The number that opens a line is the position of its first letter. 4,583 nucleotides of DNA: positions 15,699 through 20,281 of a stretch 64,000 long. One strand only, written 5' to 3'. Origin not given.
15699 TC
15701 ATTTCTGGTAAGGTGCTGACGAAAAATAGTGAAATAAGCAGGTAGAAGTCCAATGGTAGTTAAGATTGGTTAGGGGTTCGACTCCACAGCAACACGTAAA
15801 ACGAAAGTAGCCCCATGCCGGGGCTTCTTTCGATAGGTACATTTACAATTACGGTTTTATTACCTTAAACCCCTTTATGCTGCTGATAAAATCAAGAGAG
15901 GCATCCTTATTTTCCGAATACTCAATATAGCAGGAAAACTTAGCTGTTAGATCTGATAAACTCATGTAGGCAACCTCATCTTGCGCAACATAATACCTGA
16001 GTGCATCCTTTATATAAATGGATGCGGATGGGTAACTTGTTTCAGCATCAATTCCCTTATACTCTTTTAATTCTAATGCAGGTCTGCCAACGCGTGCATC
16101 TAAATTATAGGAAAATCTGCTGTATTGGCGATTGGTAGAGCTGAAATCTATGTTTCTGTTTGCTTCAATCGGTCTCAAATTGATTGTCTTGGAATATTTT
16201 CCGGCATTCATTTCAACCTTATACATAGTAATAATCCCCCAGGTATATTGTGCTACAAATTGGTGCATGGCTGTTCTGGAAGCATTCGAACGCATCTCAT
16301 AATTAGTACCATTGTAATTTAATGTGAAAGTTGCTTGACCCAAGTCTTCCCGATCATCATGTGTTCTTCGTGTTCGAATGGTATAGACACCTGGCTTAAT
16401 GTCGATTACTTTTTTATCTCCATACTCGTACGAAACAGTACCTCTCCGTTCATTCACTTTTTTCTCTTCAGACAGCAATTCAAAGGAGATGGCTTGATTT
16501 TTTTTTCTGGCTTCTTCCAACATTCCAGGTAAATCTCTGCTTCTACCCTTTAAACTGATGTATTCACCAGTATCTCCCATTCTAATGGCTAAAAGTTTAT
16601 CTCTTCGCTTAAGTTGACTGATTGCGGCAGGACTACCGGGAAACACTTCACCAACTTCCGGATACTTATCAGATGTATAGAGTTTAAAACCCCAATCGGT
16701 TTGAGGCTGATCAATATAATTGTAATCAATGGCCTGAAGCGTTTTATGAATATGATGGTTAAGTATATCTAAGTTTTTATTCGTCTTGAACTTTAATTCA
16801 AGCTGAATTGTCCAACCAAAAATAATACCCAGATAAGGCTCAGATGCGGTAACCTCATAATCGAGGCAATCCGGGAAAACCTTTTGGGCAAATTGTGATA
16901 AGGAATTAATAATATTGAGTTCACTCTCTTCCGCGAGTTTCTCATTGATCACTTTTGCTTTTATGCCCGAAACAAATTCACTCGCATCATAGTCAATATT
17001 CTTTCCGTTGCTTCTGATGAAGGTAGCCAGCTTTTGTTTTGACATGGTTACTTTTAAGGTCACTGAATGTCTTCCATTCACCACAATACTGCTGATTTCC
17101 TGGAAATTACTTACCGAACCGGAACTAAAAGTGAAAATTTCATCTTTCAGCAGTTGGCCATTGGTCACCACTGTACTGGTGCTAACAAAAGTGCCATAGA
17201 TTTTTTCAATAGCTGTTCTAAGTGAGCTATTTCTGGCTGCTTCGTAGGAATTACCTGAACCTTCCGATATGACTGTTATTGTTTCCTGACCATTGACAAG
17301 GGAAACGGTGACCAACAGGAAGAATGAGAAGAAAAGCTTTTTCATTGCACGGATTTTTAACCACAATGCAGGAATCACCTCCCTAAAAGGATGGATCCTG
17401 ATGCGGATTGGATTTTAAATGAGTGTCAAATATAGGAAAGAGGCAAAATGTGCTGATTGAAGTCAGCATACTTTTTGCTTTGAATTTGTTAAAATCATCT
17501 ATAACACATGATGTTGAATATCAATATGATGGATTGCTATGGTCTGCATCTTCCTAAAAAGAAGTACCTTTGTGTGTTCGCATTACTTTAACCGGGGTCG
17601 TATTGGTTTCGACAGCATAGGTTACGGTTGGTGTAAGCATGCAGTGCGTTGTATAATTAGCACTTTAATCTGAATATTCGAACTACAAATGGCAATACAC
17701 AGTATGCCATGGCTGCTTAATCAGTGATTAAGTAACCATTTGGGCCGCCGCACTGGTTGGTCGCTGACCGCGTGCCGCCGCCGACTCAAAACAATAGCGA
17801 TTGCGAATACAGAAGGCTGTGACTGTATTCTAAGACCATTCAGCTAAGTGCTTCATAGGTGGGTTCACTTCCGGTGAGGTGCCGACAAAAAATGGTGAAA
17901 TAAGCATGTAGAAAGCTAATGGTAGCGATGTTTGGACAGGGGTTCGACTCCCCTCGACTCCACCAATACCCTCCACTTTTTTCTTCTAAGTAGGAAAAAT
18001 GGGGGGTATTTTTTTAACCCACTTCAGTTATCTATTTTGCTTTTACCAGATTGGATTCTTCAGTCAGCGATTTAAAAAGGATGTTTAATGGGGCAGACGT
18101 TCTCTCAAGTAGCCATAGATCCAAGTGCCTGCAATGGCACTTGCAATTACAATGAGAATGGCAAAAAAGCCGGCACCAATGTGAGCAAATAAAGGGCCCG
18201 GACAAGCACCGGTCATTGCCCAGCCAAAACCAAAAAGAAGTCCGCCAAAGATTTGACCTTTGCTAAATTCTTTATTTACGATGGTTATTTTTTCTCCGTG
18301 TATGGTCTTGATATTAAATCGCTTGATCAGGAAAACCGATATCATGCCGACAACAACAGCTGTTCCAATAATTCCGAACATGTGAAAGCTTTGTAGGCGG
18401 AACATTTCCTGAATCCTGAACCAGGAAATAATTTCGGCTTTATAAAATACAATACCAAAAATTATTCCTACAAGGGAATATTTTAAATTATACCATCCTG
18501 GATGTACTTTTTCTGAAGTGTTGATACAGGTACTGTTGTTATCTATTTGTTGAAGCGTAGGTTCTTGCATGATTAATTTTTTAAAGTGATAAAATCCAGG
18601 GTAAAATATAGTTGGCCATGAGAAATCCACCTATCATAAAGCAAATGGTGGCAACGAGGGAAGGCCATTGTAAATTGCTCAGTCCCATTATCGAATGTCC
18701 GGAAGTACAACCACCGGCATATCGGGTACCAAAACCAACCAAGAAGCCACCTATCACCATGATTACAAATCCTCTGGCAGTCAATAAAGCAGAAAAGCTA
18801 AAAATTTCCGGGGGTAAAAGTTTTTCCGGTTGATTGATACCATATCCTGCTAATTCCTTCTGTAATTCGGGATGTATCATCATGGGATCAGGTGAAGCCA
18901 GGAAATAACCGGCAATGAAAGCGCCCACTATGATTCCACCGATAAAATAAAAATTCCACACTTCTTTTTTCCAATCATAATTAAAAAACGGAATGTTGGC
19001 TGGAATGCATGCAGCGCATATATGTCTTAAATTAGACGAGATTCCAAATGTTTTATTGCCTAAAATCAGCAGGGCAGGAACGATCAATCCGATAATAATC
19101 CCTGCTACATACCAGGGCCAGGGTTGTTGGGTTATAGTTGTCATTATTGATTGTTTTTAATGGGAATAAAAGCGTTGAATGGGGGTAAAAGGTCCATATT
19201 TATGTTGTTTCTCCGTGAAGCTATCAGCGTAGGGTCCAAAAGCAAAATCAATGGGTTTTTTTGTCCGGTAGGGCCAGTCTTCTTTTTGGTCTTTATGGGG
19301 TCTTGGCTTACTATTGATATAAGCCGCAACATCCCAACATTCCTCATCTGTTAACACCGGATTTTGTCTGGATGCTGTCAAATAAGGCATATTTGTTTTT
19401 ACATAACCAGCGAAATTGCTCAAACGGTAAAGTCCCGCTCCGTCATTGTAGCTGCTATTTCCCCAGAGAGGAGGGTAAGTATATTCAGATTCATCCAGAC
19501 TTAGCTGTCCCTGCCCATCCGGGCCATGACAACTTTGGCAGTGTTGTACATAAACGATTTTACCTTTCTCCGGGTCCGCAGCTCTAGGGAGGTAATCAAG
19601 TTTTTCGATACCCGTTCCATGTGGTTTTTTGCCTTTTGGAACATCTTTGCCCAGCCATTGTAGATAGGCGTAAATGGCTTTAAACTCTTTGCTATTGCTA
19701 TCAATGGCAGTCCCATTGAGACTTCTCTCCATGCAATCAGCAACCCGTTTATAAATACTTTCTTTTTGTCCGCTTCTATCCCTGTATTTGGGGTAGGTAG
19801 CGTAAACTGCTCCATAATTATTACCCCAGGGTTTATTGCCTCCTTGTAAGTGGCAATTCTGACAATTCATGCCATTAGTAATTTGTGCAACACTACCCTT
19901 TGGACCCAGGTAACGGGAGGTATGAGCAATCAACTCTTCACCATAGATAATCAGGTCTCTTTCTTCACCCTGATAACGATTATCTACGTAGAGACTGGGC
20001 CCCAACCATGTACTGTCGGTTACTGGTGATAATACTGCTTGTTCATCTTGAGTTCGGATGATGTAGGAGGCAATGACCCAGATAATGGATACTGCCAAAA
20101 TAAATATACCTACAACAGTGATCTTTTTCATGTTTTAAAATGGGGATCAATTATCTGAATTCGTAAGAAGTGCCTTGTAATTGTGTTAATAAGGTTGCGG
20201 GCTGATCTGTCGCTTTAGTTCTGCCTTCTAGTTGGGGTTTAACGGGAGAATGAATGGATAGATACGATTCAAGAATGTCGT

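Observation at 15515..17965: Decayed internal tmRNA fragment 2.1 kb upstream of the intact ssrA, bracketing a single orphan gene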

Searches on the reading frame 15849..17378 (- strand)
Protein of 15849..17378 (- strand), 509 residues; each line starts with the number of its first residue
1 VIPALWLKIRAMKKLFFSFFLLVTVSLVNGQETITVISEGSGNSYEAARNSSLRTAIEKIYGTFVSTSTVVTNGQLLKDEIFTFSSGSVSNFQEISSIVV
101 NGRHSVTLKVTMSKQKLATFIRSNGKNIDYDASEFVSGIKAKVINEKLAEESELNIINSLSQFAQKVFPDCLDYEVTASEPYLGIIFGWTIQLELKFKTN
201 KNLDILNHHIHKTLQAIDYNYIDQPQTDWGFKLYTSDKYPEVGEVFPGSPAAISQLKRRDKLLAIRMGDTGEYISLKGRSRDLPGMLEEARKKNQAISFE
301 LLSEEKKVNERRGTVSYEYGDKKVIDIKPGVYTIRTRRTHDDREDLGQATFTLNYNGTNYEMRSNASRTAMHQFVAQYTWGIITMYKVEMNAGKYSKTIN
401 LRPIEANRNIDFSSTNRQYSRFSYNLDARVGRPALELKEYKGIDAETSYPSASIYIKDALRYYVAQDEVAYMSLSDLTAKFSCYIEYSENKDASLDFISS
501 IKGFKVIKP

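Call 7: search_protein_families(library=pfam, proteins=[window:15849-17378:-], max_evalue=0.01)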
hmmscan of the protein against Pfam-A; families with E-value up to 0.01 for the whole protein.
window:15849-17378:- (509 aa): 0 families

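Call 9: find_homologous_proteins(query=window:15849-17378:-)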
Query window:15849-17378:- (509 aa): 12 proteins with E <= 0.001 among 8000 candidates.
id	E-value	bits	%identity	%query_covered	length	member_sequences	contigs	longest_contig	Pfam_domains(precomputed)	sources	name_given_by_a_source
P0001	0.0e+0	1115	100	99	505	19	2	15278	-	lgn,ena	-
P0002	4.2e-287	970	88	98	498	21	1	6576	-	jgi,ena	jgi:hypothetical protein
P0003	1.7e-271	919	81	98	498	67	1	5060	-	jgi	-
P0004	2.3e-241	820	72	98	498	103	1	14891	-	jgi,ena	-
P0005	2.6e-239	813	72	98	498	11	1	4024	-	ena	-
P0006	2.2e-224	764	69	98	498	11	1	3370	-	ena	-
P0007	4.2e-223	759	68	98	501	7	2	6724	-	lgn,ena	-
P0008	3.7e-205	700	73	82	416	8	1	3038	-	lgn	-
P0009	2.4e-142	493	58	43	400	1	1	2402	-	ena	-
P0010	1.8e-141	490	57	42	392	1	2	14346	-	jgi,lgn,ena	jgi:hypothetical protein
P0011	5.0e-139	482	58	42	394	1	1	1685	-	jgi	-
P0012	3.0e-18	84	33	33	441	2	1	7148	-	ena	-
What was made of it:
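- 15849..17378 (-): geneX: a secreted protein of unknown function (probable start MKKLFF..., about 499 aa). It is an ancestral neighbour of ssrA, not island cargo. There are 12 homologues in the whole database (call 9).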

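Call 11: find_encoding_contigs(protein=P0001, flank=10000, max_places=4)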
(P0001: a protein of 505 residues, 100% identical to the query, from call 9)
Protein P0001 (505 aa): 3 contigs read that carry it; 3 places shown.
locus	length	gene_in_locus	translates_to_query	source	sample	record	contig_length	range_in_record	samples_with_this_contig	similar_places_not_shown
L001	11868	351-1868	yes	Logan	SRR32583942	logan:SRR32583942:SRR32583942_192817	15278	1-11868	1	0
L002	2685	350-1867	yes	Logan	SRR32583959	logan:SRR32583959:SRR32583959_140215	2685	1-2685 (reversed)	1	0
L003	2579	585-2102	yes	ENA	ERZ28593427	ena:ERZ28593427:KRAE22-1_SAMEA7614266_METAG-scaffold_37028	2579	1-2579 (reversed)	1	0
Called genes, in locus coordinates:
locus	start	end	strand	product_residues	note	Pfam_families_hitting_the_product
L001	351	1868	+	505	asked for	-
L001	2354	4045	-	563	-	PF07980:SusD_RagB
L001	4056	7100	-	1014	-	PF13620:CarboxypepD_reg, PF13715:CarbopepD_reg_2, PF07715:Plug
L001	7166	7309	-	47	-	-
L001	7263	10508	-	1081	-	PF04185:Phosphoesterase (faint)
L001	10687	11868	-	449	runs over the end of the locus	PF02163:Peptidase_M50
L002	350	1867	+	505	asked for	-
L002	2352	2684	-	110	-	?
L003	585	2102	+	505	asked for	-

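Call 12: find_encoding_contigs(protein=P0002, flank=10000, max_places=4)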
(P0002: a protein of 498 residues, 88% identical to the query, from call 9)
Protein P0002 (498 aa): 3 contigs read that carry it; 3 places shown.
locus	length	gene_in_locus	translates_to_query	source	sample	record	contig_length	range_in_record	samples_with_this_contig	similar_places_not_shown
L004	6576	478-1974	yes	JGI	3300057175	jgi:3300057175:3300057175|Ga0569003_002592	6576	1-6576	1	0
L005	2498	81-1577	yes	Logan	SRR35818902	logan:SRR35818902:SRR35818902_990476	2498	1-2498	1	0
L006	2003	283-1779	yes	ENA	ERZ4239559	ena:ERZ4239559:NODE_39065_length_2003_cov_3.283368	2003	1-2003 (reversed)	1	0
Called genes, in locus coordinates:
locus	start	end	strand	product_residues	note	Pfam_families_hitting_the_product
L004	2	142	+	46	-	?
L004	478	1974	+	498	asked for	-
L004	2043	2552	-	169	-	-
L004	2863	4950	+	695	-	-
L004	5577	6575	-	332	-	?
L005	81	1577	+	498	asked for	-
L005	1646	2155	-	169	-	-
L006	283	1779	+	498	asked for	-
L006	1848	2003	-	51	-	?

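Call 13: find_encoding_contigs(protein=P0004, flank=10000, max_places=4)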
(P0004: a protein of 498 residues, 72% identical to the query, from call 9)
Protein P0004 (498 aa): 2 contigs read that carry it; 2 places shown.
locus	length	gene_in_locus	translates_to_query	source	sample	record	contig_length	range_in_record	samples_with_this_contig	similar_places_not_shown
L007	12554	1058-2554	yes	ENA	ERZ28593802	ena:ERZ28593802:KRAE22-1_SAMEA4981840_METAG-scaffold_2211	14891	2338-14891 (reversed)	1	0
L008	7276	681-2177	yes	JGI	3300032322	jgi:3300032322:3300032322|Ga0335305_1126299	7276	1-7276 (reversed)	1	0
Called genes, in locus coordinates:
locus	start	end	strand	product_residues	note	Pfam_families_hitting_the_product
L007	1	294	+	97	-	?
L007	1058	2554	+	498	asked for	-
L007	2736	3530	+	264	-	PF00756:Esterase, PF10503:Esterase_PHB (weak), PF02230:Abhydrolase_2, PF12146:Hydrolase_4 (faint), PF00326:Peptidase_S9 (faint)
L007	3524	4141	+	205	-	PF00160:Pro_isomerase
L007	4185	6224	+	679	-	PF04851:ResIII, PF17757:UvrB_inter, PF27431:UvrB_3rd, PF00271:Helicase_C, PF12344:UvrB, PF02151:UVR (weak)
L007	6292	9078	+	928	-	PF00246:Peptidase_M14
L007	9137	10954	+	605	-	PF00144:Beta-lactamase, PF11954:DUF3471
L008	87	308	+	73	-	-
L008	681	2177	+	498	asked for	-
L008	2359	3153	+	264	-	PF00756:Esterase, PF10503:Esterase_PHB (weak), PF02230:Abhydrolase_2, PF12146:Hydrolase_4 (faint), PF00326:Peptidase_S9 (faint)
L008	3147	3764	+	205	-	PF00160:Pro_isomerase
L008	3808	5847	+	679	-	PF04851:ResIII, PF17757:UvrB_inter, PF27431:UvrB_3rd, PF00271:Helicase_C, PF12344:UvrB, PF02151:UVR (weak)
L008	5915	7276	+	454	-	?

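Call 66: search_protein_families(library=ncbifam, proteins=[window:15849-17348:-], max_evalue=0.01)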
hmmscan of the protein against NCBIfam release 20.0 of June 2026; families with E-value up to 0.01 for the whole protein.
window:15849-17348:- (499 aa): 0 families
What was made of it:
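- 15849..17378 (-): No Pfam or NCBIfam hit (calls 7, 66).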

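Call 67: search_solved_structures(query=A1, max_evalue=1)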
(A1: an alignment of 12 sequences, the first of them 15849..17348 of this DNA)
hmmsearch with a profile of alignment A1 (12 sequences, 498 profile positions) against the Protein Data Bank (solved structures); distinct sequences matched with E-value up to 1: 4.
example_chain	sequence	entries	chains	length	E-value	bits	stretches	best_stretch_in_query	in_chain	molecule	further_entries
5vzl_C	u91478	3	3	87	0.06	15.2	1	315-386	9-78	phage anti-CRISPR AcrIIA4 | Associated protein | Anti-CRISPR AcrIIA4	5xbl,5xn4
5vw1_B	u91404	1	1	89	0.071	14.9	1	315-385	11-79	anti-CRISPR protein AcrIIA4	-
8z5n_2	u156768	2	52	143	0.092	14.6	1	1-103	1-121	Flagellar assembly lipoprotein FlgP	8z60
9hmf_C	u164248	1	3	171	0.31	12.8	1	30-105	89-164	Lipoprotein, putative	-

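Call 74: predict_structure(alignment_id=A1)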
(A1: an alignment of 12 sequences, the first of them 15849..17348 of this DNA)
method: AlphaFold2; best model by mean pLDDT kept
length: 499 residues; sequences in the alignment: 12
mean_pLDDT: 46.6   pTM: 0.32
mean pLDDT of the five models: 46.6, 46.2, 45.6, 45.3, 37.0
residues with pLDDT >= 90: 30; 70-90: 78; 50-70: 62; < 50: 329
segments of 3 or more residues with pLDDT < 50: 17-21, 51-80, 89-93, 103-213, 326-499
pLDDT, mean of each block of 10 residues (from residue 1): 67 54 53 56 55 40 40 33 52 49 47 36 29 31 37 37 31 25 31 35 35 64 79 80 85 89 88 89 91 83 78 88 51 35 32 36 35 26 26 26 28 23 25 27 26 26 28 27 34 30
secondary structure, 60 per line:
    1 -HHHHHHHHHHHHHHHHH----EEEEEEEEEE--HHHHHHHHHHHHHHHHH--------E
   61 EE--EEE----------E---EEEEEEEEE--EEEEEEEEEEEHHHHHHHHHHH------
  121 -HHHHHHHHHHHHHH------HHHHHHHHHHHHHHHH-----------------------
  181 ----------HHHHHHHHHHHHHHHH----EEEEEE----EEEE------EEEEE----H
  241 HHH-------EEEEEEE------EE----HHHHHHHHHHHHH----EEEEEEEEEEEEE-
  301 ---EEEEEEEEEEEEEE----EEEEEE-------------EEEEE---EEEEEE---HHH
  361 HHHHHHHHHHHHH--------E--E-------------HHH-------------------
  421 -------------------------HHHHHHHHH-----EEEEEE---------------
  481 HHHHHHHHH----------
elements in order: H2-18 E23-32 H35-51 E60-62 E65-67 E82-90 E93-103 H104-114 H122-135 H142-157 H191-206 E211-216 E221-224 E231-235 H240-243 E251-257 H270-282 E287-299 E304-317 E322-327 E341-345 E349-354 H358-373 H446-454 E460-465 H481-489
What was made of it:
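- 15849..17378 (-): The AlphaFold2 model is unusable (pLDDT 46.6, call 74).
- Tried and rejected: The AlphaFold2 model has pLDDT 46.6, so I ran no fold search (call 74).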

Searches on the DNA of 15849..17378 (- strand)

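Call 64: search_rna_families(sources=[L022, L024, L004], threshold=evalue, max_evalue=0.01)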
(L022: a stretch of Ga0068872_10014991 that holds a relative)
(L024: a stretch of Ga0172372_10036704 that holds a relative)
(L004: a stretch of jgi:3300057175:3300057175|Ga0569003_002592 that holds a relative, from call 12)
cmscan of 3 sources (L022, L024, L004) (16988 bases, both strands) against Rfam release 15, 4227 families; matches with E-value up to 0.01: 3.
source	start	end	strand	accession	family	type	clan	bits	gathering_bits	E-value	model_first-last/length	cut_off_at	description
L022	4081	4452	-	RF00023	tmRNA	Gene;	CL00001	130.4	47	2.7e-51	1-374/374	no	transfer-messenger RNA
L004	5112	5483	-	RF00023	tmRNA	Gene;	CL00001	127.7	47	3.9e-50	1-374/374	no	transfer-messenger RNA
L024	4699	5060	-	RF00023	tmRNA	Gene;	CL00001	102.7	47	1.3e-39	11-374/374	5'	transfer-messenger RNA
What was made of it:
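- Tried and rejected: No family matched (call 64).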

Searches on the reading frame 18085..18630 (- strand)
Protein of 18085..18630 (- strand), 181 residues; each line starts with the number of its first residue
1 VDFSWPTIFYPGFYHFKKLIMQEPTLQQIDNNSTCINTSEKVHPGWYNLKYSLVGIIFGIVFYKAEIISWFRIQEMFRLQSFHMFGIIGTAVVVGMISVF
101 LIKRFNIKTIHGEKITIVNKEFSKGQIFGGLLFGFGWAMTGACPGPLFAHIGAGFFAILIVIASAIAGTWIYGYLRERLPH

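Call 7: search_protein_families(library=pfam, proteins=[window:18085-18630:-], max_evalue=0.01)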
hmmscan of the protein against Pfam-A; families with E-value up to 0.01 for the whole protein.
window:18085-18630:- (181 aa): 2 families
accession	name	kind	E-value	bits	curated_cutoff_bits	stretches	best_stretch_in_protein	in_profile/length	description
PF20398.3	DUF6691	-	4.4e-10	40.4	27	1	84-176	42-134/142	Family of unknown function (DUF6691)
PF04143.19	Sulf_transp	-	4.6e-09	36.7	27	1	73-173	10-104/310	Sulphur transport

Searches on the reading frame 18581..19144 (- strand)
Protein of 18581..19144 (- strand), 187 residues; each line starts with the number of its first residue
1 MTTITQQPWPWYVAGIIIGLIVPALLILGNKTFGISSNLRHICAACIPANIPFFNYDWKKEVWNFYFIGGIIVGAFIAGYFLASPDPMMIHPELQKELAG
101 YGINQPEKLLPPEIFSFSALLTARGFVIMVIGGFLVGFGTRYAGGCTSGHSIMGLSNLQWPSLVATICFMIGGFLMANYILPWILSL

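Call 7: search_protein_families(library=pfam, proteins=[window:18581-19144:-], max_evalue=0.01)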
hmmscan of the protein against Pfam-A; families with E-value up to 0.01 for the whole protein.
window:18581-19144:- (187 aa): 1 family
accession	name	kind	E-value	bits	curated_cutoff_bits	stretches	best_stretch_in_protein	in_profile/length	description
PF04143.19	Sulf_transp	-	6.3e-20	72.4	27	2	117-175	253-310/310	Sulphur transport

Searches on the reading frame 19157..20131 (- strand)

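Call 7: search_protein_families(library=pfam, proteins=[window:19157-20131:-], max_evalue=0.01)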
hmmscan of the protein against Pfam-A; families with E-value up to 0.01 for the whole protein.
window:19157-20131:- (324 aa): 3 families
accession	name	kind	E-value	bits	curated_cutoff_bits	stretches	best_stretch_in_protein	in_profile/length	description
PF13442.11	Cytochrome_CBB3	-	2e-13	50.9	27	1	186-272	2-68/68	Cytochrome C oxidase, cbb3-type, subunit III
PF00034.26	Cytochrom_C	-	5.2e-13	50.6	21.3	1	188-274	2-88/90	Cytochrome c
PF21342.2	SoxA-TsdA_cyt-c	-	2.7e-09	37.3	27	1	85-161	12-83/88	SoxA/TsdA, cytochrome c domain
